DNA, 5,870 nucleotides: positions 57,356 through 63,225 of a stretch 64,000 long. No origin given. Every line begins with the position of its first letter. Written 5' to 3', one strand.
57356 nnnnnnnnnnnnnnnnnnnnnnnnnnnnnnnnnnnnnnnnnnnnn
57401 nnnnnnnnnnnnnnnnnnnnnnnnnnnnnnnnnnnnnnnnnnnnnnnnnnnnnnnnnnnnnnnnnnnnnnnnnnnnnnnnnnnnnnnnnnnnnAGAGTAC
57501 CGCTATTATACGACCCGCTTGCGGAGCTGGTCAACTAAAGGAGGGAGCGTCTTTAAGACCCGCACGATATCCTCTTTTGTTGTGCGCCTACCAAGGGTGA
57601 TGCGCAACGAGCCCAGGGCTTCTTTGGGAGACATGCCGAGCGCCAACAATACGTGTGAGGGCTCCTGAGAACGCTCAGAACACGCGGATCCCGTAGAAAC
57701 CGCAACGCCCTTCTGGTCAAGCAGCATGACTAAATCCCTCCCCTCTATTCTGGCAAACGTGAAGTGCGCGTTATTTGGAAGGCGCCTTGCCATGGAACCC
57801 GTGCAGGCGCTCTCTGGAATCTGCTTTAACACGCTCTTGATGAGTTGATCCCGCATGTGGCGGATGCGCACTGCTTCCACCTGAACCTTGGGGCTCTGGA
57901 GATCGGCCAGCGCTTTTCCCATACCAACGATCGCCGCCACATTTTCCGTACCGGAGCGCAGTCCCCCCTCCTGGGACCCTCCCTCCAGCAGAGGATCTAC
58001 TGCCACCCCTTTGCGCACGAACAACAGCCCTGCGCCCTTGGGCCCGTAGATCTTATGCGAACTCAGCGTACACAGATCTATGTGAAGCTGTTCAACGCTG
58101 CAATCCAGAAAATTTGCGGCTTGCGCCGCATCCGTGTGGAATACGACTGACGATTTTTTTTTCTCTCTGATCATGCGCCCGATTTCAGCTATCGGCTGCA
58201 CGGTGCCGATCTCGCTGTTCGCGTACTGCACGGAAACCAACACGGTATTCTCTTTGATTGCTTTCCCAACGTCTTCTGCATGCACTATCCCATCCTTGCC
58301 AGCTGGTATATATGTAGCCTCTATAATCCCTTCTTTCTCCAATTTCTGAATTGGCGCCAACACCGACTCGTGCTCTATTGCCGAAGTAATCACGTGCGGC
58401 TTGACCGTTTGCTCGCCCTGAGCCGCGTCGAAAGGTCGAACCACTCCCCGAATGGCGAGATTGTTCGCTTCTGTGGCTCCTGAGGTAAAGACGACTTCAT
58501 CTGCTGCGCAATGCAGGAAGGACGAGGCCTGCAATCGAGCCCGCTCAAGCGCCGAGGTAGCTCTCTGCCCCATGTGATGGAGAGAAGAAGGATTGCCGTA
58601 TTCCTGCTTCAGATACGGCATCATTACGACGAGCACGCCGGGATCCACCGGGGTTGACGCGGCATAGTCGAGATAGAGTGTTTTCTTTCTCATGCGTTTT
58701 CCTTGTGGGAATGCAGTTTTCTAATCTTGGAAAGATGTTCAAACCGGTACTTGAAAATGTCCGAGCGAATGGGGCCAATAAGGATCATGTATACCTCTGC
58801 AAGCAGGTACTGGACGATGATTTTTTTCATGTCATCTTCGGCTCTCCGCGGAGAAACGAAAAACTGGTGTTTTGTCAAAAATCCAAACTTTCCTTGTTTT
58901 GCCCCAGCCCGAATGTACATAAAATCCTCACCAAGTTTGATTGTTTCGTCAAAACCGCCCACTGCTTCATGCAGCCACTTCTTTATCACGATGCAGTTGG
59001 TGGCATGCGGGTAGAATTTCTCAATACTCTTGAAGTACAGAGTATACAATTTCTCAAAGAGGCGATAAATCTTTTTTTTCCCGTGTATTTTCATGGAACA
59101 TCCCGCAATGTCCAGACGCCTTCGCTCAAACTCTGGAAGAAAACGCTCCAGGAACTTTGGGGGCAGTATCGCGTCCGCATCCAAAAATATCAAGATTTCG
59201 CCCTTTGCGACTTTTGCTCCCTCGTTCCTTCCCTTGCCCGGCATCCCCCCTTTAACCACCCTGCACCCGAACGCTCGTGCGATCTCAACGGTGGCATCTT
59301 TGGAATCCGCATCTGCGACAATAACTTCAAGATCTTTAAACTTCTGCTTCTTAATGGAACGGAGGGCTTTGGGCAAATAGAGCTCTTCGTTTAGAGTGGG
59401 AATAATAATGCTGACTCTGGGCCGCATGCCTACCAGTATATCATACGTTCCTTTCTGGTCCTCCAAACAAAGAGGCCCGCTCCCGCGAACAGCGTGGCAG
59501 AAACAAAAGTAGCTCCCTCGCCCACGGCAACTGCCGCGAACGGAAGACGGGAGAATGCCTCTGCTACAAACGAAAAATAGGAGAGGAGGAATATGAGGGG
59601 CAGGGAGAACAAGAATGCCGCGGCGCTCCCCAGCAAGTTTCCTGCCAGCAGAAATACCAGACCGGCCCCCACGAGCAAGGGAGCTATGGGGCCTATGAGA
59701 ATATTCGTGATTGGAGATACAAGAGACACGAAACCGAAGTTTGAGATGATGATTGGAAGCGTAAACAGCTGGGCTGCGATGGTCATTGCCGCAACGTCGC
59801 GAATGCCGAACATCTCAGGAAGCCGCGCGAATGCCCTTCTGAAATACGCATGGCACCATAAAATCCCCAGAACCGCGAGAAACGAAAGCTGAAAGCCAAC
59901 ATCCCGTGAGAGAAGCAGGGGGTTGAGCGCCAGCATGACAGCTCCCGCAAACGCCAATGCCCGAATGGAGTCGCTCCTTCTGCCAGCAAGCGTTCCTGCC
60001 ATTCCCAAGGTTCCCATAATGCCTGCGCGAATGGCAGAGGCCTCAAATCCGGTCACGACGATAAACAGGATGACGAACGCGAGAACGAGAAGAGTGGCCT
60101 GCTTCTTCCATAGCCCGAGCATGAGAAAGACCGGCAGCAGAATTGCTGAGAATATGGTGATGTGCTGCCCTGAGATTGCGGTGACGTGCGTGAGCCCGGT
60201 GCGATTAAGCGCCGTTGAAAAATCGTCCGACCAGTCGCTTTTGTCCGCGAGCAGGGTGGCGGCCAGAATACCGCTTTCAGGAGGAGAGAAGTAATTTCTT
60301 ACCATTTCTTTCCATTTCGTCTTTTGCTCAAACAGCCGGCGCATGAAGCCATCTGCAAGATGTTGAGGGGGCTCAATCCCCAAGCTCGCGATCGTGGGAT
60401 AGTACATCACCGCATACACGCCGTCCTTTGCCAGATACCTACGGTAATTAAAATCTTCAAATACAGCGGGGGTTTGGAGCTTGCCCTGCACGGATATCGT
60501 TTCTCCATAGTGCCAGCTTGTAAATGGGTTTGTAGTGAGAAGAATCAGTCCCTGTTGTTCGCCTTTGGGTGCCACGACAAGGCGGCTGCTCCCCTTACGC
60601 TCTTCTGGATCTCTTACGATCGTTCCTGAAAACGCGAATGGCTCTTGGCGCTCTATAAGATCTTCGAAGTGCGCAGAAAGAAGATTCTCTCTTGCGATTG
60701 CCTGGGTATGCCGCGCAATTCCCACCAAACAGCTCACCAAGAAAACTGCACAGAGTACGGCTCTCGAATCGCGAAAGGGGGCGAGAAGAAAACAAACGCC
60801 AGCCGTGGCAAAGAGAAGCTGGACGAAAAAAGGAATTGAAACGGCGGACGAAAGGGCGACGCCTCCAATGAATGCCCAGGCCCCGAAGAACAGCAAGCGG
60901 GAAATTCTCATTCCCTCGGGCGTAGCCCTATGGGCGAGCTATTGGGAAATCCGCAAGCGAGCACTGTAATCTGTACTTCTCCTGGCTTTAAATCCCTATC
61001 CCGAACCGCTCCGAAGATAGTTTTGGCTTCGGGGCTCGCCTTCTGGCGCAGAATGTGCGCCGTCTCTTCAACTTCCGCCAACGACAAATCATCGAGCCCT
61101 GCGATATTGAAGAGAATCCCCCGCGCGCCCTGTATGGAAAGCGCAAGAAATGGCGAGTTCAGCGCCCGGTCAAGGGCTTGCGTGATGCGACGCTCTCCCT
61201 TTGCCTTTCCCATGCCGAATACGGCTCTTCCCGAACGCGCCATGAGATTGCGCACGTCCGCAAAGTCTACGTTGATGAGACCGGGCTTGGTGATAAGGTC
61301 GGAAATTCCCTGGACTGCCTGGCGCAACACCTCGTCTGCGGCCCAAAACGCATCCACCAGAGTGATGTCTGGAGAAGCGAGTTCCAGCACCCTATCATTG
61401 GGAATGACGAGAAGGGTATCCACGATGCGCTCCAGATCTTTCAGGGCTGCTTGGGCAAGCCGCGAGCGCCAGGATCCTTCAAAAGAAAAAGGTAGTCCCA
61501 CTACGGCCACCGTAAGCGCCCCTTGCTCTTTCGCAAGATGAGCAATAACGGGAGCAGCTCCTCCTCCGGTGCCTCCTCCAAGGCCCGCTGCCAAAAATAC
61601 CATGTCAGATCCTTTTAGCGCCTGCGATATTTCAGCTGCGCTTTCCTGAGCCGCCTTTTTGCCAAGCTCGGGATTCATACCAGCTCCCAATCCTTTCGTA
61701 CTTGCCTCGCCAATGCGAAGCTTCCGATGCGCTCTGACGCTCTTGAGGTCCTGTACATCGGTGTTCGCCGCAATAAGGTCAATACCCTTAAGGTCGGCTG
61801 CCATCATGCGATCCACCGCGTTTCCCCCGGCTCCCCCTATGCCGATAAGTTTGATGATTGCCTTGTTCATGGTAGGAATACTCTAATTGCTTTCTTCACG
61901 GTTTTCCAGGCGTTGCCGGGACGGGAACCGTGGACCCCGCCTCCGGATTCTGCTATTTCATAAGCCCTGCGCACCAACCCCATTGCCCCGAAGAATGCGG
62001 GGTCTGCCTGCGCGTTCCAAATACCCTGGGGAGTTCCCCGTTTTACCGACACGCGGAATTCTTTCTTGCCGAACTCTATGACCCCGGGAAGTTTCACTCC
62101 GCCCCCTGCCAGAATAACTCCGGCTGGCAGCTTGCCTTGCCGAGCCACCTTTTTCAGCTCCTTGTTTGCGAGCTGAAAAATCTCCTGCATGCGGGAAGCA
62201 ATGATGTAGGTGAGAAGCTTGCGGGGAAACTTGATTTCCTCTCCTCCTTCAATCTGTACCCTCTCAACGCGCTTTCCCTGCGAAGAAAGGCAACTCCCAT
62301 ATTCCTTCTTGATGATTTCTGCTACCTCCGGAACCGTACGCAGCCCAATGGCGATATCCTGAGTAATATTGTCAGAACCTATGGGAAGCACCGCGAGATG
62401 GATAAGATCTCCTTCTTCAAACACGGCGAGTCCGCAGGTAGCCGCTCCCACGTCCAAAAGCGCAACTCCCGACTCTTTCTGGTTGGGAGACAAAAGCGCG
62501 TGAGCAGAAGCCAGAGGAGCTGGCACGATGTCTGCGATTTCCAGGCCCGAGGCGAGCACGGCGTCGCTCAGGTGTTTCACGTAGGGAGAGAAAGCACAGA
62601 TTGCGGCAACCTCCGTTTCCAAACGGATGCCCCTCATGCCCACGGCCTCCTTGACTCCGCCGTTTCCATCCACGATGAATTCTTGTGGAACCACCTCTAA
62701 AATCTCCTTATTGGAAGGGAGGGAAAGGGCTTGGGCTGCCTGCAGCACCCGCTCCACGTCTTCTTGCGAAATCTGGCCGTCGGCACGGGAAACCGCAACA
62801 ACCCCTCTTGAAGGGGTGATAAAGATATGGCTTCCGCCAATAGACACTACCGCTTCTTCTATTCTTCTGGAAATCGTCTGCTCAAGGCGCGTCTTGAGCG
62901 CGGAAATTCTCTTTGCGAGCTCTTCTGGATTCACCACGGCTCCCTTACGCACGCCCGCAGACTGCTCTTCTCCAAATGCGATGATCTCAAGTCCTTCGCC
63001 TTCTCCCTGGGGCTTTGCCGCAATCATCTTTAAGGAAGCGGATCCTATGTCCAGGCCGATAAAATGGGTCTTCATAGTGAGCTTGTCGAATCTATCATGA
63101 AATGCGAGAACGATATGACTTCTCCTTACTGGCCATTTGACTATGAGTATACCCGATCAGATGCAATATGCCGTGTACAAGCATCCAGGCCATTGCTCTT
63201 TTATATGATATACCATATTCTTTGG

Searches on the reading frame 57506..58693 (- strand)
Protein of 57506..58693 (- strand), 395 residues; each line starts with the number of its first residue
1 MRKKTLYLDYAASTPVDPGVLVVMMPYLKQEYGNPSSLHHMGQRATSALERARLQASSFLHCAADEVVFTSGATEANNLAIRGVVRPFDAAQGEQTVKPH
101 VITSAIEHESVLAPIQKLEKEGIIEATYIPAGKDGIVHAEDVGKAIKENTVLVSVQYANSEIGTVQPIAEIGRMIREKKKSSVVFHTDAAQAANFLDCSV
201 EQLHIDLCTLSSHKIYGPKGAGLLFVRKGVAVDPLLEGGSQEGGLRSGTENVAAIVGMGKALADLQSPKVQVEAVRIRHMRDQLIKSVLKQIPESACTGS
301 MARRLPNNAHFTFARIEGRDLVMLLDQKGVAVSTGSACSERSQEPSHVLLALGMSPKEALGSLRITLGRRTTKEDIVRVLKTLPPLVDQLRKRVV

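Call 74: search_protein_families(library=pfam, proteins=[window:57506-58693:-], max_evalue=0.00001)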
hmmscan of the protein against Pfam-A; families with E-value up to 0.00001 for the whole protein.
window:57506-58693:- (395 aa): 1 family
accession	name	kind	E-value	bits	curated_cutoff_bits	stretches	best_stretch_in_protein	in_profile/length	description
PF00266.25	Aminotran_5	-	3.1e-76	257.2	21.5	1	7-378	2-370/371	Aminotransferase class-V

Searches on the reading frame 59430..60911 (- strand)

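Call 74: search_protein_families(library=pfam, proteins=[window:59430-60911:-], max_evalue=0.00001)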
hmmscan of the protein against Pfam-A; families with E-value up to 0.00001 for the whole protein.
window:59430-60911:- (493 aa): 2 families
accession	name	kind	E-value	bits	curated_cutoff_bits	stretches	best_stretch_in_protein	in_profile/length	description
PF03772.21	Competence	-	2.4e-49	168.6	23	1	220-485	2-267/270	Competence protein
PF13567.11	DUF4131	-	8.1e-16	58.6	31.6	1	26-174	3-162/165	Domain of unknown function (DUF4131)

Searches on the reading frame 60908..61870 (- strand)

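Call 89: search_protein_families(library=pfam, proteins=[window:60908-61870:-], max_evalue=0.01)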
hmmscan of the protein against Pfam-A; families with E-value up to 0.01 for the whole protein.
window:60908-61870:- (320 aa): 2 families
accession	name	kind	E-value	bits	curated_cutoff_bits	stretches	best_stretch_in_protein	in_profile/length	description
PF00091.31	Tubulin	-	2.7e-43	148.9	33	1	6-164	2-188/190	Tubulin/FtsZ family, GTPase domain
PF12327.13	FtsZ_C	-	4.5e-23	81.8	27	1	214-308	1-94/95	FtsZ family, C-terminal domain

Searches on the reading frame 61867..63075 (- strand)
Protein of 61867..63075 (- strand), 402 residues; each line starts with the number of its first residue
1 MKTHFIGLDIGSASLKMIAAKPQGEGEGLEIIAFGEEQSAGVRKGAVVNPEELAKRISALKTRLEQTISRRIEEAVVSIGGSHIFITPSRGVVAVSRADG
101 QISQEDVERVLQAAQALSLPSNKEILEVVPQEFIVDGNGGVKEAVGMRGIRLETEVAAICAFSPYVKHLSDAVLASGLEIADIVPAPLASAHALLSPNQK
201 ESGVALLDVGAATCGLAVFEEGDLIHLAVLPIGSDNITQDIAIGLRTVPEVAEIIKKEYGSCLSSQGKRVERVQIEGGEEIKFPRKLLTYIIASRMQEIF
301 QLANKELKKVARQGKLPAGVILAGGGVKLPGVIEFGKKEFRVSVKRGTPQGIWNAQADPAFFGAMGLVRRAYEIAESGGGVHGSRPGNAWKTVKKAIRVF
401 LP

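Call 74: search_protein_families(library=pfam, proteins=[window:61867-63075:-], max_evalue=0.00001)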
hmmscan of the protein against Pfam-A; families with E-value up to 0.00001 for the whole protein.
window:61867-63075:- (402 aa): 3 families
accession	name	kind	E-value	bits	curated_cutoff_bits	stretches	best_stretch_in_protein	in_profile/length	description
PF14450.12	FtsA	-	6.9e-27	94.8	31.8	1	205-365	1-126/127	Cell division protein FtsA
PF02491.25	SHS2_FTSA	-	4.1e-24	85.2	25.4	1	81-159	1-78/79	SHS2 domain inserted in FTSA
PF11104.14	PilM_2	-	1.6e-08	34.3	27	0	191-258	169-236/340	Type IV pilus assembly protein PilM;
